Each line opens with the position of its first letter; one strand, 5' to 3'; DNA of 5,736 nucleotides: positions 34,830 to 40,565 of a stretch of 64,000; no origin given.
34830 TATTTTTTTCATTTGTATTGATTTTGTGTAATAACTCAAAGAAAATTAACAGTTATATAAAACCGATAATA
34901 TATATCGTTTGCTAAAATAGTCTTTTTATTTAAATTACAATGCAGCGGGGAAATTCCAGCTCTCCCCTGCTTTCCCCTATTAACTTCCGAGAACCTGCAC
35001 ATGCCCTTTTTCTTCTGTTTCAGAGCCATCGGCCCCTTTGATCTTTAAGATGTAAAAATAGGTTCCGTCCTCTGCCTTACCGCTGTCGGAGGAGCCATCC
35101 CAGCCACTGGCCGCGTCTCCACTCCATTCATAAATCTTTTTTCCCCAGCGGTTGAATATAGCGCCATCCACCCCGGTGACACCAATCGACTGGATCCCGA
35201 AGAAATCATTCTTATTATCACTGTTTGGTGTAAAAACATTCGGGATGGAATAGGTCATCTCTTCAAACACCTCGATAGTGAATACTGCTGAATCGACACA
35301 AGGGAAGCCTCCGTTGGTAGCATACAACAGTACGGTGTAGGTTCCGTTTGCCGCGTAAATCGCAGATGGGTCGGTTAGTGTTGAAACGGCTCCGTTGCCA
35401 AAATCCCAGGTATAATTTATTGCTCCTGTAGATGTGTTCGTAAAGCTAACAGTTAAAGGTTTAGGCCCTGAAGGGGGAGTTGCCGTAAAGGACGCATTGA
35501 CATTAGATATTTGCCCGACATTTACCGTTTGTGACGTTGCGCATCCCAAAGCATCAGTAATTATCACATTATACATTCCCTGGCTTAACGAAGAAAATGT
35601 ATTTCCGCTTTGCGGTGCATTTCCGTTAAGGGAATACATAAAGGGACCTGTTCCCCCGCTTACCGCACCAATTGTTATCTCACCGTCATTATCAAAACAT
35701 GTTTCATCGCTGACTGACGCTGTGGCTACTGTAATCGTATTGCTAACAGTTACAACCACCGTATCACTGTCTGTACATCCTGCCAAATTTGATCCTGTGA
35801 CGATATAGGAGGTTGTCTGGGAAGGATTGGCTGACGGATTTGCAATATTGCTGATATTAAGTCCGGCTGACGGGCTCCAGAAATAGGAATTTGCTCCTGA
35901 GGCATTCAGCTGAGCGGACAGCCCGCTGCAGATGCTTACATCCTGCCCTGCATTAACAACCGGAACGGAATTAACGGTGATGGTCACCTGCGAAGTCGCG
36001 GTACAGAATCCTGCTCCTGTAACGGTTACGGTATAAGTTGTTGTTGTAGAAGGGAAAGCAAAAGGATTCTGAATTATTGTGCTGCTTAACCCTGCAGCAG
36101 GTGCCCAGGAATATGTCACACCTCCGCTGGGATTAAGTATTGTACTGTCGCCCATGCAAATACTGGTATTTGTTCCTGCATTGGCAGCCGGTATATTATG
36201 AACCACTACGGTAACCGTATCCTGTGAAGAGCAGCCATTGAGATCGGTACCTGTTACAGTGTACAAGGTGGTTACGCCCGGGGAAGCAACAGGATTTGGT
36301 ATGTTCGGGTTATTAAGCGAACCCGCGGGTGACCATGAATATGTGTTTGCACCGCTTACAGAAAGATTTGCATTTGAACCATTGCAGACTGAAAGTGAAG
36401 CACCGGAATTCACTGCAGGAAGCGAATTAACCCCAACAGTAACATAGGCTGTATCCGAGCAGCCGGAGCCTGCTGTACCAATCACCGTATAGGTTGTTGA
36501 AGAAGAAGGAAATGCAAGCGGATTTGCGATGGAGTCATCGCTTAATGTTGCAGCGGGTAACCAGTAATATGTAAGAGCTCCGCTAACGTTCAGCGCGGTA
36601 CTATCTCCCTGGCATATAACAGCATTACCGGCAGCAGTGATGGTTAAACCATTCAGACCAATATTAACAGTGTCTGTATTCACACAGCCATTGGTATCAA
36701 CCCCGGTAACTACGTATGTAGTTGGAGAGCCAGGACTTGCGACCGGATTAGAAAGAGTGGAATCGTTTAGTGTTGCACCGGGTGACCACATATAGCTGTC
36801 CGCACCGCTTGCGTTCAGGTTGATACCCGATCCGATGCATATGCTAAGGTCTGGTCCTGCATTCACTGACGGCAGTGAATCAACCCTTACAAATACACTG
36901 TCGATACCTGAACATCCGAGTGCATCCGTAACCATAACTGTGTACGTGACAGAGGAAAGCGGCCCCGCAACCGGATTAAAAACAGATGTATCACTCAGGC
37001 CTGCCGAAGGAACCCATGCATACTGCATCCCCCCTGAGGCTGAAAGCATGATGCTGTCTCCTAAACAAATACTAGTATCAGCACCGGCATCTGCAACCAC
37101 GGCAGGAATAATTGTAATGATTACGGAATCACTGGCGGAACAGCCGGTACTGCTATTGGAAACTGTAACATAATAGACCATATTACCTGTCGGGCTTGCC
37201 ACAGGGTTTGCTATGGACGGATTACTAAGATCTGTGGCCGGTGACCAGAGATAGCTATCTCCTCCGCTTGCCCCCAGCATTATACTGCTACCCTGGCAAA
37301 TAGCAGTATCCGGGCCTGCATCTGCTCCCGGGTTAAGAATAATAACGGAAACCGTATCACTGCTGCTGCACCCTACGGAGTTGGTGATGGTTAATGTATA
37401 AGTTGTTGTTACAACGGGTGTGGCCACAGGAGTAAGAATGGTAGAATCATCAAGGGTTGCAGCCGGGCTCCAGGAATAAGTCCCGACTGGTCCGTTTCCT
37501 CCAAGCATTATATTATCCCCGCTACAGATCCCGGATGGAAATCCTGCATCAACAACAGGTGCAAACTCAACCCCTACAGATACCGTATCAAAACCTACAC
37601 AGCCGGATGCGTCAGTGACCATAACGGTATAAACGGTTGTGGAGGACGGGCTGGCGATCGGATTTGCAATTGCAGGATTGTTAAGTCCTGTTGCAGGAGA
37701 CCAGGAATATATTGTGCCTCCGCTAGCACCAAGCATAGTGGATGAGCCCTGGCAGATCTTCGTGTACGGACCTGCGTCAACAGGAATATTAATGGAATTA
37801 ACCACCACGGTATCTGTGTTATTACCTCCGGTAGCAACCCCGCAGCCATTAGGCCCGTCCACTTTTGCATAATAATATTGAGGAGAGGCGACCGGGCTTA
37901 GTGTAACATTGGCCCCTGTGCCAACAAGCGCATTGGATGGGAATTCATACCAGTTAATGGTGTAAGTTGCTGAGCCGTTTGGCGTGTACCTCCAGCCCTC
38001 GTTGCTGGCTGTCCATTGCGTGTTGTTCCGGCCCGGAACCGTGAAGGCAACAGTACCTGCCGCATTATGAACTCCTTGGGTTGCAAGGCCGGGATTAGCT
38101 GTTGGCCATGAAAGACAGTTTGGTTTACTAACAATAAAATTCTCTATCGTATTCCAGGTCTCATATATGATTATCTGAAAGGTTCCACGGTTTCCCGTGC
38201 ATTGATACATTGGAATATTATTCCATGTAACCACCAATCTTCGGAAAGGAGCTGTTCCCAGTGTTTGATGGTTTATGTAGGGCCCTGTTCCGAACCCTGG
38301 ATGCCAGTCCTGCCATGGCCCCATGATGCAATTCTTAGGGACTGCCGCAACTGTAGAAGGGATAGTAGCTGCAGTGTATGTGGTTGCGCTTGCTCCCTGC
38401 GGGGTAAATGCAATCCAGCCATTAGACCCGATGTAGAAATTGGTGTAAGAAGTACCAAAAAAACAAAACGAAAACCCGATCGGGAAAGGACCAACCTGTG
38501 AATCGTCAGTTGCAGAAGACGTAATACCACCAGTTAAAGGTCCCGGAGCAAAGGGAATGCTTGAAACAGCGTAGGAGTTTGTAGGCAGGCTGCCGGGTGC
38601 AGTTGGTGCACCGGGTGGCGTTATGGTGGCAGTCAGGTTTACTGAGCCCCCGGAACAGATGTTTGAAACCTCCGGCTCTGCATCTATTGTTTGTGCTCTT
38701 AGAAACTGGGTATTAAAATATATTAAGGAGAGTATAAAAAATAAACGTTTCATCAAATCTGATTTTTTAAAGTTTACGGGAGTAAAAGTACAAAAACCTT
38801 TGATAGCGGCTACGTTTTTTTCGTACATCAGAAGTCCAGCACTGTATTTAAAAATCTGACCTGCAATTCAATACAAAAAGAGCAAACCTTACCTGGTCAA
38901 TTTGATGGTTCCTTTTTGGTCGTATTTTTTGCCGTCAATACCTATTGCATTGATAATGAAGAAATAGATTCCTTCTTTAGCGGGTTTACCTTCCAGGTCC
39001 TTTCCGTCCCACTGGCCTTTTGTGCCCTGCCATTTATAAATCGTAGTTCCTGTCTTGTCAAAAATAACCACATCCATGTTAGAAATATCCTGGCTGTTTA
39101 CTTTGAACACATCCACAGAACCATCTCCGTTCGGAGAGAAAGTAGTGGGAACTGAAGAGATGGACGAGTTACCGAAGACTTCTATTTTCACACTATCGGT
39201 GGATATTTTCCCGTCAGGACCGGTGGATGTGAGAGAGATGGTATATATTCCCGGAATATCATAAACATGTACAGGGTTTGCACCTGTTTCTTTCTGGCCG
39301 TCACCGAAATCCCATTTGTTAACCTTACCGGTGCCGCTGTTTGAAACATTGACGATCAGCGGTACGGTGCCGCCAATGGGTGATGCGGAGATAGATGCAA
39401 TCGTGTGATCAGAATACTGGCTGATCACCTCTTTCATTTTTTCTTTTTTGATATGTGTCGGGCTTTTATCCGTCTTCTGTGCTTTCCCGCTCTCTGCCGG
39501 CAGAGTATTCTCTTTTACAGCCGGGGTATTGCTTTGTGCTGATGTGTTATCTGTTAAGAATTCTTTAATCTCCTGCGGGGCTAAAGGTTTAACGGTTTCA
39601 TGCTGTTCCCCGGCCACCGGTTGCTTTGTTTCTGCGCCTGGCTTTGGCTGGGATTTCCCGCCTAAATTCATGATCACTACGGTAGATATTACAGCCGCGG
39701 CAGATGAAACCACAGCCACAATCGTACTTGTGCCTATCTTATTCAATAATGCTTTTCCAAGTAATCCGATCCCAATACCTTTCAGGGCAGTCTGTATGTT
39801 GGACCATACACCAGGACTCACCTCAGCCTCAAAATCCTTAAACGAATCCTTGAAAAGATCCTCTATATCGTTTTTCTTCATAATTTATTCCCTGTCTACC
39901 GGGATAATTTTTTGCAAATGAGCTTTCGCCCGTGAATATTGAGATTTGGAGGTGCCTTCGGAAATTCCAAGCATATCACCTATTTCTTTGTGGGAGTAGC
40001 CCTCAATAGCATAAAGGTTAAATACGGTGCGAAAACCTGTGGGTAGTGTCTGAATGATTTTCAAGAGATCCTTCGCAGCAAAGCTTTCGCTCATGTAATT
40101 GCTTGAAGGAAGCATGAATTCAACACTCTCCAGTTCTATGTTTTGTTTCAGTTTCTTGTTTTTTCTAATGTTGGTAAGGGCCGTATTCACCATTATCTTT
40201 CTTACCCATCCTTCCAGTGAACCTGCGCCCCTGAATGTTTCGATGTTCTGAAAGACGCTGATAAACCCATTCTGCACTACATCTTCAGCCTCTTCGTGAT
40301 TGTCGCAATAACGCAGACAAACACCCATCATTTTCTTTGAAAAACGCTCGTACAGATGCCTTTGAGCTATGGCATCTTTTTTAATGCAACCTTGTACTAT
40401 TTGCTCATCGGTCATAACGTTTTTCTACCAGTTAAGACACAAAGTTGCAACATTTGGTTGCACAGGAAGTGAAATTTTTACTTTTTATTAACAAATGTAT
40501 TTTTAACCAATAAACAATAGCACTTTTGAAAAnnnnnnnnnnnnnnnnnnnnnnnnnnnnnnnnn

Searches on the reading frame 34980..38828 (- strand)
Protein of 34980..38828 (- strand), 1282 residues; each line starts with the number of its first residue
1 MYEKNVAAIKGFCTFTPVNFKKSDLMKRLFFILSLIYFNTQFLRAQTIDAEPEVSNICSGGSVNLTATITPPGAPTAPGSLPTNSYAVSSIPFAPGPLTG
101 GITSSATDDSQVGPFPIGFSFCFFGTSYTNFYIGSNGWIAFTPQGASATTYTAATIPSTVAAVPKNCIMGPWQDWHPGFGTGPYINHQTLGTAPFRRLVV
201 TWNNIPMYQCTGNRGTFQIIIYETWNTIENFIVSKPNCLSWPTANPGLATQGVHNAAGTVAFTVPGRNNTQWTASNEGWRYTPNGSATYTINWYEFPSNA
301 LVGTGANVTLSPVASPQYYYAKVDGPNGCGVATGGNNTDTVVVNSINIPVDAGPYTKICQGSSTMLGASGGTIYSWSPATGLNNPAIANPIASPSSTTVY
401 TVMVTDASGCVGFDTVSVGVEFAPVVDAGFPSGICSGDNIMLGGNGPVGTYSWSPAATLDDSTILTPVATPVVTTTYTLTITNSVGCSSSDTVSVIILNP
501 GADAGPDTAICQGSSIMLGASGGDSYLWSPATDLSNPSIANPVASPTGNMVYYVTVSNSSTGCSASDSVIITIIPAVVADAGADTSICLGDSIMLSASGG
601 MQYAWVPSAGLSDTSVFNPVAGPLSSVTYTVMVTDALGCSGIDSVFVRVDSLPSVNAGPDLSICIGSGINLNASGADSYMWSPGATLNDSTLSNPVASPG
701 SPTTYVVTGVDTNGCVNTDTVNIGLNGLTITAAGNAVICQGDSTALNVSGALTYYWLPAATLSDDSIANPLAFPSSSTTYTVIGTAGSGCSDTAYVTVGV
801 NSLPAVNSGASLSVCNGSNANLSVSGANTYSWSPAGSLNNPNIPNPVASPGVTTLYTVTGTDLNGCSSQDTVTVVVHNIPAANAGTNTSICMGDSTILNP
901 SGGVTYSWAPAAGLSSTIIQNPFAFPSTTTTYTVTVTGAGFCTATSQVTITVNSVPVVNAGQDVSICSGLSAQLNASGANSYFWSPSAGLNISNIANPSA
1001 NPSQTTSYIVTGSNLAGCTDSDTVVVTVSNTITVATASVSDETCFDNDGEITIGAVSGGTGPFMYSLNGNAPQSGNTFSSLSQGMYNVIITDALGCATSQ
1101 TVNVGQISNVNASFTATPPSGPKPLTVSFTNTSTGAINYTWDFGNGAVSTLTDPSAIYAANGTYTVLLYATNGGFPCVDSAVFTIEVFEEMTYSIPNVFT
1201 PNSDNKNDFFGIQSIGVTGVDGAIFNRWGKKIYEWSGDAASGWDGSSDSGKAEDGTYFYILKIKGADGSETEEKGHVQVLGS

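Call 40: search_protein_families(library=pfam, proteins=[window:34980-38828:-], max_evalue=0.001)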
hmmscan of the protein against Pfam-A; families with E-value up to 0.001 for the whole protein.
window:34980-38828:- (1282 aa): 5 families
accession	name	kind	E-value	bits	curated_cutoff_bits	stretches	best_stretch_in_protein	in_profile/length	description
PF19081.6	Ig_7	-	1.1e-27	96.6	27.3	0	880-953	1-81/84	Ig-like domain CHU_C associated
PF13585.12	CHU_C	-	3.3e-19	69.2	27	1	1194-1279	2-86/86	CHU_C Type IX secretion signal domain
PF13573.12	SprB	-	1.2e-09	38.1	28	1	1036-1071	1-36/37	SprB repeat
PF18911.6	PKD_4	-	7.9e-09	35.9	27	1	1124-1173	21-71/85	PKD domain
PF00801.26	PKD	-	6.6e-08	32.9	23.5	1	1112-1173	2-68/80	PKD domain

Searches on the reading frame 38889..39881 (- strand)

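Call 40: search_protein_families(library=pfam, proteins=[window:38889-39881:-], max_evalue=0.001)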
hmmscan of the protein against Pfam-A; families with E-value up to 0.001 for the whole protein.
window:38889-39881:- (330 aa): 4 families
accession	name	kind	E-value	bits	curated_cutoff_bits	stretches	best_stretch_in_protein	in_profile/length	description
PF13585.12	CHU_C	-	3.6e-17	62.7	27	1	244-327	3-85/86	CHU_C Type IX secretion signal domain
PF18911.6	PKD_4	-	3.4e-12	46.7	27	1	173-235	20-85/85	PKD domain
PF00801.26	PKD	-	1.7e-08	34.7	23.5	1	164-228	4-74/80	PKD domain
PF13860.13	FlgD_ig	-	0.00011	22.6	27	0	261-311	14-74/79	FlgD Ig-like domain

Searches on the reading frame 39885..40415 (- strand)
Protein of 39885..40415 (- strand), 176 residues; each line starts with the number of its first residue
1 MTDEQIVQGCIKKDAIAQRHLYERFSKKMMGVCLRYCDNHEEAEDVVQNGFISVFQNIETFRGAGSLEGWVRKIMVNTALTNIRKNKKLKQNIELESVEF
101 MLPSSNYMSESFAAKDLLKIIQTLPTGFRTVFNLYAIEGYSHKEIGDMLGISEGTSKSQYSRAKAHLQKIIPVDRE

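Call 8: search_protein_families(library=pfam, proteins=[window:39885-40415:-], max_evalue=0.001)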
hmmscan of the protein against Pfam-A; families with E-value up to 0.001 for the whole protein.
window:39885-40415:- (176 aa): 3 families
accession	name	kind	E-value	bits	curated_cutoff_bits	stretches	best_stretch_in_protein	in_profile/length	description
PF04542.20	Sigma70_r2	-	3.1e-16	59.4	24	1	21-88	1-70/71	Sigma-70 region 2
PF08281.18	Sigma70_r4_2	-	6.6e-15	54.9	25.7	1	116-167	3-54/54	Sigma-70, region 4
PF04545.22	Sigma70_r4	-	8.3e-09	35.3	24.1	1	121-169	2-50/50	Sigma-70, region 4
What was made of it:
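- On PhyR-NepR-EcfG general stress system: An ECF sigma gene lies at 39885-40415 but is separated by three genes (call 8).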
